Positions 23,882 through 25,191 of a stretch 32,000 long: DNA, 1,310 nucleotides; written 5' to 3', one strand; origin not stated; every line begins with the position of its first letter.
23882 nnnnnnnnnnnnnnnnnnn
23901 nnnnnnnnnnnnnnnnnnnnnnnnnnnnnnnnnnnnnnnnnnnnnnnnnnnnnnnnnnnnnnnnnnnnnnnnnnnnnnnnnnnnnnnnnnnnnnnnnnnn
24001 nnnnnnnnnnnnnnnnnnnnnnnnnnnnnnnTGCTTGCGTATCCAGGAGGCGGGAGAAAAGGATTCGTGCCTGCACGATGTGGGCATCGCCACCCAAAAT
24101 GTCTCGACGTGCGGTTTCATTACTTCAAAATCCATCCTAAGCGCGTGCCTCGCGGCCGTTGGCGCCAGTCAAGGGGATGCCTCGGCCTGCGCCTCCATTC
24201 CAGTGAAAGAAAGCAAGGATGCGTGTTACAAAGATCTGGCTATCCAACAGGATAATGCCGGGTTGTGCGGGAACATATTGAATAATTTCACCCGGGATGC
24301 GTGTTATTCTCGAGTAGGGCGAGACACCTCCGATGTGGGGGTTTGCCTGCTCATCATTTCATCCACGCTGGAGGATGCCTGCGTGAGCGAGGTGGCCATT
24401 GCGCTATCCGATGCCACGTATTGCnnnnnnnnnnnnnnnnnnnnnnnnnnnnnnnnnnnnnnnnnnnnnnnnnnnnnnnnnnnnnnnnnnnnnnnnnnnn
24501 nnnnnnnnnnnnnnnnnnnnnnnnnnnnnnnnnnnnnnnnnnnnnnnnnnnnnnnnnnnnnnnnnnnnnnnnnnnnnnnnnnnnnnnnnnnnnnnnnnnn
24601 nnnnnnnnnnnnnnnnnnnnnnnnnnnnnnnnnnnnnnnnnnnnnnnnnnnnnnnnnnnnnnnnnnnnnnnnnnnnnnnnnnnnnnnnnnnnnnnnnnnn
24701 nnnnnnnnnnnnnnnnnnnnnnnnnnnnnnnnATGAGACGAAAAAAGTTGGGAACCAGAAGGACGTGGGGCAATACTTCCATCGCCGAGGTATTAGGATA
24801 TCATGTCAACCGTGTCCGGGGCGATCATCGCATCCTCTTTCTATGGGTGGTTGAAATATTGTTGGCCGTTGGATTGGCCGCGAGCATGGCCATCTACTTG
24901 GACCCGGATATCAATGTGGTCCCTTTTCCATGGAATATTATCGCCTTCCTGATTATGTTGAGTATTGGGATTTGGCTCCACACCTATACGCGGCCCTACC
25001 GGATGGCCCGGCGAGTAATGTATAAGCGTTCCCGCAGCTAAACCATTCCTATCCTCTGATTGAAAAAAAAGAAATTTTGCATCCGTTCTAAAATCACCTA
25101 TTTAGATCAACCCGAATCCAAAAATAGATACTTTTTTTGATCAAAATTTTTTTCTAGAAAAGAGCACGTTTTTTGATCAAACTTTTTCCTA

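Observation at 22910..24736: Lipoprotein made of 22 near-perfectly phased 26-residue two-cysteine repeats (C-x11-C-x13)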

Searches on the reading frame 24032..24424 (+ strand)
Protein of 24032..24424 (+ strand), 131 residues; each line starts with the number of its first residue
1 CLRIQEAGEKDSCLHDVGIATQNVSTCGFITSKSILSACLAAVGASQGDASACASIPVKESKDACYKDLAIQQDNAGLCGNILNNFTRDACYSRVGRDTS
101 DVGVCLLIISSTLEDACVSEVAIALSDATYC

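Call 78: predict_structure(alignment_id=A6)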
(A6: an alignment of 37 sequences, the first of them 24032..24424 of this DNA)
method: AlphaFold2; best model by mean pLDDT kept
length: 131 residues; sequences in the alignment: 37
mean_pLDDT: 97.8   pTM: 0.89
mean pLDDT of the five models: 97.8, 97.8, 97.8, 97.6, 97.5
residues with pLDDT >= 90: 130; 70-90: 1; 50-70: 0; < 50: 0
segments of 3 or more residues with pLDDT < 50: none
pLDDT, mean of each block of 10 residues (from residue 1): 98 98 98 98 97 98 98 98 98 98 98 98 96 80
secondary structure, 60 per line:
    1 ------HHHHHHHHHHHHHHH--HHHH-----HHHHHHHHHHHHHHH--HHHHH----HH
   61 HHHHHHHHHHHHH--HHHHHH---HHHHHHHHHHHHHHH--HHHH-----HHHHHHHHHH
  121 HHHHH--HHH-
elements in order: H7-21 H24-27 H33-47 H50-54 H59-73 H76-81 H85-99 H102-105 H111-125

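Call 80: fold_search(model_id=the predicted structure, library=pdb)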
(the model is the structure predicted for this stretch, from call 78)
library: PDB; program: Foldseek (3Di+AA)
matches with E <= 10: 162; with E <= 0.001: 0
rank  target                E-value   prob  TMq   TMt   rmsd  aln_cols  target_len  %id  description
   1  2r17_D                7.4e-01  0.66  0.42  0.24   6.2       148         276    9  Functional architecture of the retromer cargo-recognition complex (released 2007-10-30)
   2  8ttc_B                7.8e-01  0.54  0.40  0.23   8.7       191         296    5  Structure of retromer VPS29-VPS35 (483-796) complexed with Fam21A repeat 20 (1289-1302) (released 2024-08-21)
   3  6bv5                  9.5e-01  0.90  0.59  0.21   4.8       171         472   10  Structure of proteinaceous RNase P 1 (PRORP1) from A. thaliana after 45-minute soak with juglone (released 2019-06-12)
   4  5osi_E                1.1e+00  0.41  0.33  0.18   9.0       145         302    5  Structure of retromer VPS29-VPS35C subunits complexed with RidL harpin loop (163-176) (released 2017-12-13)
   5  6bv6                  1.1e+00  0.87  0.59  0.21   4.7       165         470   10  Structure of proteinaceous RNase P 1 (PRORP1) from A. thaliana after 3-hour soak with juglone (released 2019-06-12)
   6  5osi_H                1.1e+00  0.47  0.37  0.21   8.7       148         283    6  Structure of retromer VPS29-VPS35C subunits complexed with RidL harpin loop (163-176) (released 2017-12-13)
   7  8r0j_D                1.3e+00  0.41  0.41  0.24   8.6       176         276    6  Crystal structure of the retromer complex VPS29/VPS35 with the ligand bis-1,3-phenyl guanylhydrazone, 2a (released 2024-03-27)
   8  8tta_D                1.4e+00  0.47  0.44  0.25   6.5       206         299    6  Structure of retromer VPS29-VPS35 (483-796) complexed with Fam21A repeat 21 (1328-1341) (released 2024-08-21)
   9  6bv9                  1.5e+00  0.69  0.54  0.20   5.5       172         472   11  Structure of proteinaceous RNase P 1 (PRORP1) from A. thaliana after overnight soak with juglone (released 2019-06-12)
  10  8gaa_A                1.5e+00  0.35  0.43  0.32   9.3       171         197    9  C6HR1_4r: Extendable repeat protein hexamer (released 2023-08-30)
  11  8rks_B                1.5e+00  0.35  0.39  0.22   8.7       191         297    5  Structure of VPS29-VPS35 bound to the LFa motif R21 of Fam21. (released 2024-04-24)
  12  8vx7_A                1.7e+00  0.09  0.18  0.15  13.1       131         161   12  Computationally designed tunable C2 symmetric tandem repeat homodimer, bound to cyclic peptide (released 2025-02-05)
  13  5osi_K                1.8e+00  0.25  0.34  0.19   8.8       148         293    8  Structure of retromer VPS29-VPS35C subunits complexed with RidL harpin loop (163-176) (released 2017-12-13)
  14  5osh_H                1.9e+00  0.35  0.39  0.22   8.9       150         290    6  Structure of retromer VPS29-VPS35C subunits complexed with RidL N-terminal domain (1-236) (released 2017-12-13)
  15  6vfh_A                1.9e+00  0.18  0.31  0.33   9.2       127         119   12  De novo designed tetrahedral nanoparticle T33_dn10 (released 2020-08-12)
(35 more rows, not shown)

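Call 87: fold_search(model_id=the predicted structure, library=viral)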
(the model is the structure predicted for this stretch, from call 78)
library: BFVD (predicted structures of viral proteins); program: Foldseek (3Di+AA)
matches with E <= 10: 97; with E <= 0.001: 0
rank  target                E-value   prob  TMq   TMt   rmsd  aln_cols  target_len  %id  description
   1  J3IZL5                3.9e-01  0.95  0.49  0.21   4.3       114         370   10  (no name in the UniProt tables at hand)
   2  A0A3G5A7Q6            1.6e+00  0.18  0.35  0.26   8.9       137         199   10  Uncharacterized protein [Harvfovirus sp.]
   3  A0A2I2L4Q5            1.8e+00  0.15  0.34  0.22   8.3       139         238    9  Uncharacterized protein [Orpheovirus IHUMI-LCC2]
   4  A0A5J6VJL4            2.1e+00  0.06  0.18  0.11  15.4       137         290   11  Uncharacterized protein [Megaviridae environmental sample]
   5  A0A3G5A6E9            2.2e+00  0.12  0.29  0.18  11.3       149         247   12  Tetratricopeptide repeat protein [Hyperionvirus sp.]
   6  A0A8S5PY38            2.3e+00  0.10  0.27  0.14  11.7       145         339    9  Glycosyltransferase [Myoviridae sp. ctgsk7]
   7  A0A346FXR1            2.4e+00  0.05  0.20  0.12  12.7       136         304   11  (no name in the UniProt tables at hand)
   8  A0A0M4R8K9            2.8e+00  0.04  0.16  0.14  14.3       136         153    7  Truncated putative Bcl-2 protein [Vaccinia virus]
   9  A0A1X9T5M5            3.0e+00  0.09  0.21  0.08  11.9       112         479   12  Protein binding motif protein [Ranid herpesvirus 3]
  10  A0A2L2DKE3            3.3e+00  0.18  0.39  0.19   6.4       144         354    6  Uncharacterized protein [Acanthamoeba polyphaga mimivirus]
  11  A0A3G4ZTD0            3.3e+00  0.11  0.33  0.19  10.4       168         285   12  HCP-like protein (Fragment) [Edafosvirus sp.]
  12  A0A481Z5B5            3.4e+00  0.33  0.49  0.21   6.2       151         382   10  Pentacotripeptide-repeat region protein [Pithovirus LCPAC102]
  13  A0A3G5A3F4            3.6e+00  0.08  0.27  0.16  11.8       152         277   12  Sel1 repeat family protein [Harvfovirus sp.]
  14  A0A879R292            3.6e+00  0.06  0.25  0.12  10.0       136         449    8  Tetratricopeptide repeat protein [Synechococcus phage S-SRM01]
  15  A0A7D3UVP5            4.0e+00  0.14  0.37  0.17   9.1       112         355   12  (no name in the UniProt tables at hand)
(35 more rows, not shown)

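Call 89: search_solved_structures(query=A6, max_evalue=10, show_alignments=2)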
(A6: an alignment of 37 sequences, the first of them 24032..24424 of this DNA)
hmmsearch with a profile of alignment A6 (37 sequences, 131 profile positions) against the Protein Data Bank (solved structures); distinct sequences matched with E-value up to 10: 0.

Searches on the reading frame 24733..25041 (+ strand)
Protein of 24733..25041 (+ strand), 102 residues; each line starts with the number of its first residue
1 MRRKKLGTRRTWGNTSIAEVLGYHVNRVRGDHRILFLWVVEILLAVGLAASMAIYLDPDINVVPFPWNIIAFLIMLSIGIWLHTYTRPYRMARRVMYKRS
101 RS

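Call 4: search_protein_families(library=pfam, proteins=[window:24733-25041:+], max_evalue=1)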
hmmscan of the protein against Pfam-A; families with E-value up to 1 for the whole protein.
window:24733-25041:+ (102 aa): 0 families

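Call 5: search_protein_families(library=ncbifam, proteins=[window:24733-25041:+], max_evalue=1)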
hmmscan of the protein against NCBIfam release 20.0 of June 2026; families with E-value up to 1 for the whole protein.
window:24733-25041:+ (102 aa): 1 family
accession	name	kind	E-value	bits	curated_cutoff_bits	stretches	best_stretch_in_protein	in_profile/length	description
TIGR02243.1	TIGR02243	equivalog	0.097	11.2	155.8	1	17-58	44-85/659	putative baseplate assembly protein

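Call 91: search_protein_families(library=pfam, proteins=[window:24733-25041:+], max_evalue=10)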
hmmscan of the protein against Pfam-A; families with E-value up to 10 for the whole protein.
window:24733-25041:+ (102 aa): 0 families
